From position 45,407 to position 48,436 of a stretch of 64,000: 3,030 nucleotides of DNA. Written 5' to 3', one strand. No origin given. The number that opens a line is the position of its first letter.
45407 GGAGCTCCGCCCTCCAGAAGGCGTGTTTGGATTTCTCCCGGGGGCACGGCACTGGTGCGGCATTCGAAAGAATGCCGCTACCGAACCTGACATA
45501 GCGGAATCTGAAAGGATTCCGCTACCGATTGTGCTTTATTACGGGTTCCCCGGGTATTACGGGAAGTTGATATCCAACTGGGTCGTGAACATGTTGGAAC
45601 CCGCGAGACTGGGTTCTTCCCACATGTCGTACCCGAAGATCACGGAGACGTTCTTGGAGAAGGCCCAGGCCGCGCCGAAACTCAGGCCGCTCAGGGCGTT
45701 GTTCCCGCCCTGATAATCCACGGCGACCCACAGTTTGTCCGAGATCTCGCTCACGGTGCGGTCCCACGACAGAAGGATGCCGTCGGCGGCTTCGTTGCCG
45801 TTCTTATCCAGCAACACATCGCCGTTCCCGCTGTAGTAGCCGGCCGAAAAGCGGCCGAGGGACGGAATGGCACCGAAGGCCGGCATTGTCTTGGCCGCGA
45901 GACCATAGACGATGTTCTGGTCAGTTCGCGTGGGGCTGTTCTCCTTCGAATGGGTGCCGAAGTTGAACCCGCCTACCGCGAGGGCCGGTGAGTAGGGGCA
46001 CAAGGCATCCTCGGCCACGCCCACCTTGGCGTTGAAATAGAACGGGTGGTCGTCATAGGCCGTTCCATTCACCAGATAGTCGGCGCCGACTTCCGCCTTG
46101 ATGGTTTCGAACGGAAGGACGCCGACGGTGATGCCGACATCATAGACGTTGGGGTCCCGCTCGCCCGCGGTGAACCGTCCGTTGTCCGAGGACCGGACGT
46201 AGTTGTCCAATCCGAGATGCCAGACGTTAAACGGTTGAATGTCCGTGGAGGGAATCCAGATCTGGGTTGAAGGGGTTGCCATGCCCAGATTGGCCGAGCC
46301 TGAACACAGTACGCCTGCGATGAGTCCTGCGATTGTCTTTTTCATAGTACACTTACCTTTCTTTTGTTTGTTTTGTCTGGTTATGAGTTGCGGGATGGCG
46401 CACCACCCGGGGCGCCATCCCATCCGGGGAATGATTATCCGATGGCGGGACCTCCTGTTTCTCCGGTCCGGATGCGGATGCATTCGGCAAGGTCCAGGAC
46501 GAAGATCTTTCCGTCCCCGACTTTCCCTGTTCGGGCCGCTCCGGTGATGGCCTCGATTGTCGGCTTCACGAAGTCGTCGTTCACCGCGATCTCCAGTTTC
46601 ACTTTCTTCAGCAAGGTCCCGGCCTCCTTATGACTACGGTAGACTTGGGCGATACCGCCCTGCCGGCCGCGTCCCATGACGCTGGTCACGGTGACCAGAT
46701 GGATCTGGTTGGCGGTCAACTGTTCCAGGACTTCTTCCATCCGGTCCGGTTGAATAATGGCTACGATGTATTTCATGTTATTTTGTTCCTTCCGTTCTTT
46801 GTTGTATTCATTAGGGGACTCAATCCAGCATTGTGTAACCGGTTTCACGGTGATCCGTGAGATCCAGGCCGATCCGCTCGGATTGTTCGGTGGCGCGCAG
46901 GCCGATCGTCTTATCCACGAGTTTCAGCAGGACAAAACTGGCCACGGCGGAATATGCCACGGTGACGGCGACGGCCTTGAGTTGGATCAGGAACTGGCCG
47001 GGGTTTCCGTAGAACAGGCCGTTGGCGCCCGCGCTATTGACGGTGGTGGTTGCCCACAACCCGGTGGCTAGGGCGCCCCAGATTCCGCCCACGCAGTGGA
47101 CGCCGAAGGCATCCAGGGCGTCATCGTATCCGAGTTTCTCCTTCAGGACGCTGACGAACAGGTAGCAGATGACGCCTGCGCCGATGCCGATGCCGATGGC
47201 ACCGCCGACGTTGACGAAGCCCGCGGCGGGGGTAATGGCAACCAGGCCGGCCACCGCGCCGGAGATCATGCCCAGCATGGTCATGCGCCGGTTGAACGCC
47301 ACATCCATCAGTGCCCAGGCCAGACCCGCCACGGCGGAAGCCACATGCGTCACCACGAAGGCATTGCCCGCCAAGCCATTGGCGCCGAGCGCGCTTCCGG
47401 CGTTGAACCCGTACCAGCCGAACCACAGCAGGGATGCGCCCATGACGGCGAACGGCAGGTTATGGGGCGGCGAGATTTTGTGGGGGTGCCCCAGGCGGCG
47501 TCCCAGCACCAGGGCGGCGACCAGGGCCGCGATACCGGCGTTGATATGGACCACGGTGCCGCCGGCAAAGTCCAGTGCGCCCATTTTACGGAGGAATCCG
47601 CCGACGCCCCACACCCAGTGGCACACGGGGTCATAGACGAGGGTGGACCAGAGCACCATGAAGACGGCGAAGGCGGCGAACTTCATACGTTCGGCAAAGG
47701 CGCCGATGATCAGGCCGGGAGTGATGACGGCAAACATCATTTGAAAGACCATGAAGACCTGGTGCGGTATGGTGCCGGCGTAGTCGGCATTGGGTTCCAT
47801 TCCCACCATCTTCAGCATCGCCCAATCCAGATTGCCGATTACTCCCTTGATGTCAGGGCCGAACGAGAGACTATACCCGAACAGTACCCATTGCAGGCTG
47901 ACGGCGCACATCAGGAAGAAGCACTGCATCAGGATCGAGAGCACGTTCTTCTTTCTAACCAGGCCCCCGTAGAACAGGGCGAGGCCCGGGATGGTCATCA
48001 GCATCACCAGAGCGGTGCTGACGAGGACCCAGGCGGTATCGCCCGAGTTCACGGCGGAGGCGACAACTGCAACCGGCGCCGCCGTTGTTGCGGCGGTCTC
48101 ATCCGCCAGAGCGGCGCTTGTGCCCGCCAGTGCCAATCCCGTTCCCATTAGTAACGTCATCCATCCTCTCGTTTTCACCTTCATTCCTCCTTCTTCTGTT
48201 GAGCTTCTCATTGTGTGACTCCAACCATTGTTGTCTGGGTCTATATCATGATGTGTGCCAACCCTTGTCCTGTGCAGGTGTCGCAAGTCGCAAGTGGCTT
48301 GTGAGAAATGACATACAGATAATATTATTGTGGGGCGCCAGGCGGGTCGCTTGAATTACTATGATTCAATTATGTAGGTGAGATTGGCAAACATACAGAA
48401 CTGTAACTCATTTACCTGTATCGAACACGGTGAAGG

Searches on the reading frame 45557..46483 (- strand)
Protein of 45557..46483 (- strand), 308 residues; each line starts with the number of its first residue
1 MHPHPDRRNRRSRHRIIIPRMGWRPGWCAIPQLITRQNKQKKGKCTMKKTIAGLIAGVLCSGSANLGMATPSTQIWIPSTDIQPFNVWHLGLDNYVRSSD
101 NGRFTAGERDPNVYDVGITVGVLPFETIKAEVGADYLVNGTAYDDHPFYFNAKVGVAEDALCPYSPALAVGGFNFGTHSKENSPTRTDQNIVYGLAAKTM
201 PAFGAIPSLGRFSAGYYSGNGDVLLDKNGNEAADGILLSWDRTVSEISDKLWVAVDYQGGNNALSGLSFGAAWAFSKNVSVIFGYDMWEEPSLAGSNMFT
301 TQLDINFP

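Call 12: search_protein_families(library=pfam, proteins=[window:45557-46483:-])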
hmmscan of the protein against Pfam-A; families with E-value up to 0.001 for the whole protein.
window:45557-46483:- (308 aa): 0 families

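Call 43: find_encoding_contigs(protein=window:45557-46345:-, flank=10000, max_places=6)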
Protein window:45557-46345:- (262 aa): 8 contigs read that carry it; 6 places shown.
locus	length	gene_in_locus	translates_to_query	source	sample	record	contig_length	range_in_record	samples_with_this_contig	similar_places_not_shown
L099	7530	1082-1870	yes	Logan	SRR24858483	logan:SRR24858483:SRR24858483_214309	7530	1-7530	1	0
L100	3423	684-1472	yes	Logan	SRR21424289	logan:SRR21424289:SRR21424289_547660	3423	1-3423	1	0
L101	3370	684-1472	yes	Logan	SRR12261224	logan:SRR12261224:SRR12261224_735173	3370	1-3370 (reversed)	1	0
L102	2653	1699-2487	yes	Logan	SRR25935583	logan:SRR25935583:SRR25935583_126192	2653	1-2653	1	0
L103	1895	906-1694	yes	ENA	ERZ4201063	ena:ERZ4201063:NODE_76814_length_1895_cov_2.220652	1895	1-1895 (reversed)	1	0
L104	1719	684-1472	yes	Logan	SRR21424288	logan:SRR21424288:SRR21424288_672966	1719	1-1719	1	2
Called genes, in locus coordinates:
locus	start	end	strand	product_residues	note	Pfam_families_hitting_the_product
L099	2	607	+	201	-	?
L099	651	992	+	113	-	PF00543:P-II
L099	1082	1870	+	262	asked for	-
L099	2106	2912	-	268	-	-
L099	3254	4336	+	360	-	PF01208:URO-D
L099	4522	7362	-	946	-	-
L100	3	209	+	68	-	?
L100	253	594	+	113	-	PF00543:P-II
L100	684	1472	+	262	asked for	-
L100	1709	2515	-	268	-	-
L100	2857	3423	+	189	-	?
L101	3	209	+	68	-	?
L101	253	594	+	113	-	PF00543:P-II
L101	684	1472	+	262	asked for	-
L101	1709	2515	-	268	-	-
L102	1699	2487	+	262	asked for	-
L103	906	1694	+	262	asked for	-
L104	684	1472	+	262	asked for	-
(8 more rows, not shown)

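Call 70: find_homologous_proteins(query=L099:3254-4336:+, max_evalue=1e-30)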
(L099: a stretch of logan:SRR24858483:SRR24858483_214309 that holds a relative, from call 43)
Query L099:3254-4336:+ (360 aa): 3401 proteins with E <= 1e-30 among 5686 candidates; the best 120 are listed.
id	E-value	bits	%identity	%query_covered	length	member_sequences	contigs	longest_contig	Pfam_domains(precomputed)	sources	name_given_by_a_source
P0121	2.4e-219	746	87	100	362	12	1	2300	PF01208.24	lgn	-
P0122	3.0e-212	723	84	100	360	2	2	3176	PF01208.24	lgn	-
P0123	1.5e-208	711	83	100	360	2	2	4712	PF01208.24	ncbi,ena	-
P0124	3.3e-206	703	80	100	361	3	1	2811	PF01208.24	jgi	-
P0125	4.2e-204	696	80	100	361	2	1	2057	PF01208.24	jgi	-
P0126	4.7e-200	683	79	100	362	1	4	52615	PF01208.24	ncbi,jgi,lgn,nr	ncbi:MAG: hypothetical protein FJ222_02995 [Lentisphaerae bacterium]|nr:hypothetical protein [Lentis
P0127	1.8e-199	681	78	100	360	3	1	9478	PF01208.24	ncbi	ncbi:MAG: uroporphyrinogen decarboxylase family protein [Kiritimatiellia bacterium]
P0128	8.3e-199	678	79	100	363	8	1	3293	PF01208.24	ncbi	-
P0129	2.5e-198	677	78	100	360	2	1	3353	PF01208.24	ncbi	-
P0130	1.1e-196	672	77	100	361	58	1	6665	PF01208.24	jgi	jgi:uroporphyrinogen decarboxylase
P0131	1.2e-196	671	79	100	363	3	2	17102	PF01208.24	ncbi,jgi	jgi:uroporphyrinogen decarboxylase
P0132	9.8e-195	665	77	100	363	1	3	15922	PF01208.24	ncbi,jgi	jgi:uroporphyrinogen decarboxylase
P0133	2.6e-194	664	77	100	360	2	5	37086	PF01208.24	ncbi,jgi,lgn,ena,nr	ncbi:MAG: hypothetical protein HN919_16720 [Verrucomicrobia bacterium]|jgi:uroporphyrinogen decarbox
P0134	2.9e-194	663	76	100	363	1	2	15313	PF01208.24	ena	-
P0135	8.3e-194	662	76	100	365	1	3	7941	PF01208.24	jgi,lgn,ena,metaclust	metaclust:\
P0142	3.1e-191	654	76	100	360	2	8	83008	PF01208.24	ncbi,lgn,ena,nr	ncbi:MAG: hypothetical protein ISS31_05080 [Kiritimatiellae bacterium]|nr:hypothetical protein [Kiri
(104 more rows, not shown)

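Call 71: find_encoding_contigs(protein=P0123, flank=10000, max_places=3)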
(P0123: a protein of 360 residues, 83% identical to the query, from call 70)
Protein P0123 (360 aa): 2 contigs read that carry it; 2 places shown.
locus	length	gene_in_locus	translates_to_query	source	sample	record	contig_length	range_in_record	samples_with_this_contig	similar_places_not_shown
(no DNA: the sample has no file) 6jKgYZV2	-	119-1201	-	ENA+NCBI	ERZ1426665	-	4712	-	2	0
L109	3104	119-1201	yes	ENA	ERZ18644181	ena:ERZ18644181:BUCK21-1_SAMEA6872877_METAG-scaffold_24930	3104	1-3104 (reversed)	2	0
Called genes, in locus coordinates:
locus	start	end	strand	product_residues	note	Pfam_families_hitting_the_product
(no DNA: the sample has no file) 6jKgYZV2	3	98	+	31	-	?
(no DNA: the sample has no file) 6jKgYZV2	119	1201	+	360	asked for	PF01208:URO-D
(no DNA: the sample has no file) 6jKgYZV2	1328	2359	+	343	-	PF01208:URO-D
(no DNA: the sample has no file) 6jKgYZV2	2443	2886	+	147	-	PF01976:DUF116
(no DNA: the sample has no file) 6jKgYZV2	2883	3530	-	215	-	PF06629:MipA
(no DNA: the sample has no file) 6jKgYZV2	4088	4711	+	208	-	?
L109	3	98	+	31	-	?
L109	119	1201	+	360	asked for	PF01208:URO-D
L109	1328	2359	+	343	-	PF01208:URO-D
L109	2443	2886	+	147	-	PF01976:DUF116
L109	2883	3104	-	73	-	?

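Call 72: find_encoding_contigs(protein=P0126, flank=10000, max_places=3)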
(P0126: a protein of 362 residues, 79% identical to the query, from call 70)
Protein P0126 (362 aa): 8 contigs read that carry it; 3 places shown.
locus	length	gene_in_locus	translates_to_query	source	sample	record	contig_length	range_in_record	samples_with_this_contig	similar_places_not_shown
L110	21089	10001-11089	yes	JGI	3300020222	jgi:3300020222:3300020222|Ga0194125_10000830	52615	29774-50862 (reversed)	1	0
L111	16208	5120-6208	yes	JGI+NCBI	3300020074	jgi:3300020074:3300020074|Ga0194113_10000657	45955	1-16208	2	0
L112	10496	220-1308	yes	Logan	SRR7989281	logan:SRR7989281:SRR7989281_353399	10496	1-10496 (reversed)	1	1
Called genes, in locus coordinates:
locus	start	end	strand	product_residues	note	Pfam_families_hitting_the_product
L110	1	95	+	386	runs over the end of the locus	PF22244:GCE_fung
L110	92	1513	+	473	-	PF00884:Sulfatase, PF01663:Phosphodiest (weak), PF16347:SGSH_C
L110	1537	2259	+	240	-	-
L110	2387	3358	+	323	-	PF01208:URO-D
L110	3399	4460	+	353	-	PF04616:Glyco_hydro_43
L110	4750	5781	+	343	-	PF01408:GFO_IDH_MocA, PF22725:GFO_IDH_MocA_C3, PF02894:GFO_IDH_MocA_C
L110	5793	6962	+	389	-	PF01408:GFO_IDH_MocA, PF22725:GFO_IDH_MocA_C3, PF02894:GFO_IDH_MocA_C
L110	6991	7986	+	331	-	PF01261:AP_endonuc_2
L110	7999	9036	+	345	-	PF01408:GFO_IDH_MocA, PF03447:NAD_binding_3, PF02894:GFO_IDH_MocA_C (weak), PF22725:GFO_IDH_MocA_C3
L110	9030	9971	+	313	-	PF01261:AP_endonuc_2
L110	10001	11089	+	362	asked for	PF01208:URO-D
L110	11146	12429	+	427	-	PF00350:Dynamin_N (faint), PF01926:MMR_HSR1, PF18128:HydF_dimer, PF18133:HydF_tetramer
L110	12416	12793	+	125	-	PF03692:CxxCxxCC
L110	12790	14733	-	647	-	PF01134:GIDA, PF12831:FAD_oxidored (weak), PF01134:GIDA, PF21680:GIDA_C_1st (weak), PF13932:SAM_GIDA_C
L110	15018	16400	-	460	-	PF10396:TrmE_N, PF12631:MnmE_helical, PF00009:GTP_EFTU (faint), PF00350:Dynamin_N (faint), PF01926:MMR_HSR1, PF02421:FeoB_N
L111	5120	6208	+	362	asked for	PF01208:URO-D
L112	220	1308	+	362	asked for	PF01208:URO-D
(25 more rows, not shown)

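Call 73: find_encoding_contigs(protein=P0142, flank=10000, max_places=3)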
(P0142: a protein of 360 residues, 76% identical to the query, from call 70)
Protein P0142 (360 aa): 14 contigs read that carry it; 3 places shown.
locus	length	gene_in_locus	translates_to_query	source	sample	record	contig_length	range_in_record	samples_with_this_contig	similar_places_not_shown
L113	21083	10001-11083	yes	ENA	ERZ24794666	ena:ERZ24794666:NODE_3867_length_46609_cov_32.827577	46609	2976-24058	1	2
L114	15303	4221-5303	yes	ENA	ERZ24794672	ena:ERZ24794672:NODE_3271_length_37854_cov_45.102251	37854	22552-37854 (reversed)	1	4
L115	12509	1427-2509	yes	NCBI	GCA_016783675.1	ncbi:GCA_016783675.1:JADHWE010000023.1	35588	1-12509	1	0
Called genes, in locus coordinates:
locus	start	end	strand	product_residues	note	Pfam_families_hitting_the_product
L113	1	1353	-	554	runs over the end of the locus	PF22645:GKRP_SIS_N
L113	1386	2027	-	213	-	PF01081:Aldolase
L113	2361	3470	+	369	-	PF00318:Ribosomal_S2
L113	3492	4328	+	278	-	PF00889:EF_TS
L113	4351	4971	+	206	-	PF01066:CDP-OH_P_transf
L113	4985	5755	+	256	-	PF01261:AP_endonuc_2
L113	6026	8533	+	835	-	PF01624:MutS_I, PF05188:MutS_II, PF05192:MutS_III, PF05190:MutS_IV, PF00488:MutS_V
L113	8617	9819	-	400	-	PF19583:ODP, PF00258:Flavodoxin_1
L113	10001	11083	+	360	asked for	PF01208:URO-D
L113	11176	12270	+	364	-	PF04381:RdgC (weak)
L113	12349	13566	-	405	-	PF04932:Wzy_C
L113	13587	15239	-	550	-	-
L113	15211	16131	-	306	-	PF01180:DHO_dh, PF01207:Dus (faint)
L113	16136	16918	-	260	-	PF10418:DHODB_Fe-S_bind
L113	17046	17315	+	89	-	PF01649:Ribosomal_S20p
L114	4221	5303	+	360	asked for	PF01208:URO-D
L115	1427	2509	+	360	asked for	PF01208:URO-D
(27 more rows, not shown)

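Call 82: find_encoding_contigs(protein=P0121, flank=10000, max_places=3)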
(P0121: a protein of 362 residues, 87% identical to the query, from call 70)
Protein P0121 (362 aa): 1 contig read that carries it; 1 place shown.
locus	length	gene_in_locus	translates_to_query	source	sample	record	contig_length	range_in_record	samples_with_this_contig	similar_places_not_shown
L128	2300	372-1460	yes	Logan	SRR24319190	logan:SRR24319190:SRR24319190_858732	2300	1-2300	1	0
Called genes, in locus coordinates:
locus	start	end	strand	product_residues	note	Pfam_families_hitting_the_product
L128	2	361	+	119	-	?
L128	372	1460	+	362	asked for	PF01208:URO-D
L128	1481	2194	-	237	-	PF04452:Methyltrans_RNA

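Call 83: find_encoding_contigs(protein=P0122, flank=10000, max_places=3)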
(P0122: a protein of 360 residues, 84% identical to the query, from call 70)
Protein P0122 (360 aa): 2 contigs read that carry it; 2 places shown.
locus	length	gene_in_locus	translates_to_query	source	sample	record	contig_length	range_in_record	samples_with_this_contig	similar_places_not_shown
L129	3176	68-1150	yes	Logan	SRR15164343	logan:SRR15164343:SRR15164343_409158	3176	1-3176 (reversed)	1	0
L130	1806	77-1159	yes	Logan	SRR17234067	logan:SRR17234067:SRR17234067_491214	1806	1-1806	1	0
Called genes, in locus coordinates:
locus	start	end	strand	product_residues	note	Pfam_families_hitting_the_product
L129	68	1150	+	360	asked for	PF01208:URO-D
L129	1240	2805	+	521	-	PF00005:ABC_tran, PF02463:SMC_N (faint), PF13175:AAA_15 (faint), PF13476:AAA_23 (faint), PF13555:AAA_29 (faint), PF13304:AAA_21 (weak), PF12848:ABC_tran_Xtn, PF00005:ABC_tran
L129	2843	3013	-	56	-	PF00037:Fer4, PF12837:Fer4_6 (weak), PF13237:Fer4_10, PF14697:Fer4_21, PF12838:Fer4_7, PF13187:Fer4_9, PF13484:Fer4_16 (weak), PF00037:Fer4, +6 more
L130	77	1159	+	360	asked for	PF01208:URO-D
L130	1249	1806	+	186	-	?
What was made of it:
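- Tried and rejected: Five URO-D homologs from relatives were looked up (calls 71-73, 82, 83).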

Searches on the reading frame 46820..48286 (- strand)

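Call 12: search_protein_families(library=pfam, proteins=[window:46820-48286:-])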
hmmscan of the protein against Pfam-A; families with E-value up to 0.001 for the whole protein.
window:46820-48286:- (488 aa): 1 family
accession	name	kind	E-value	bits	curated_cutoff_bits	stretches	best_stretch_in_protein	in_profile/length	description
PF00909.26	Ammonium_transp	-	6.9e-130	433.8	23.2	1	85-484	1-399/399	Ammonium Transporter Family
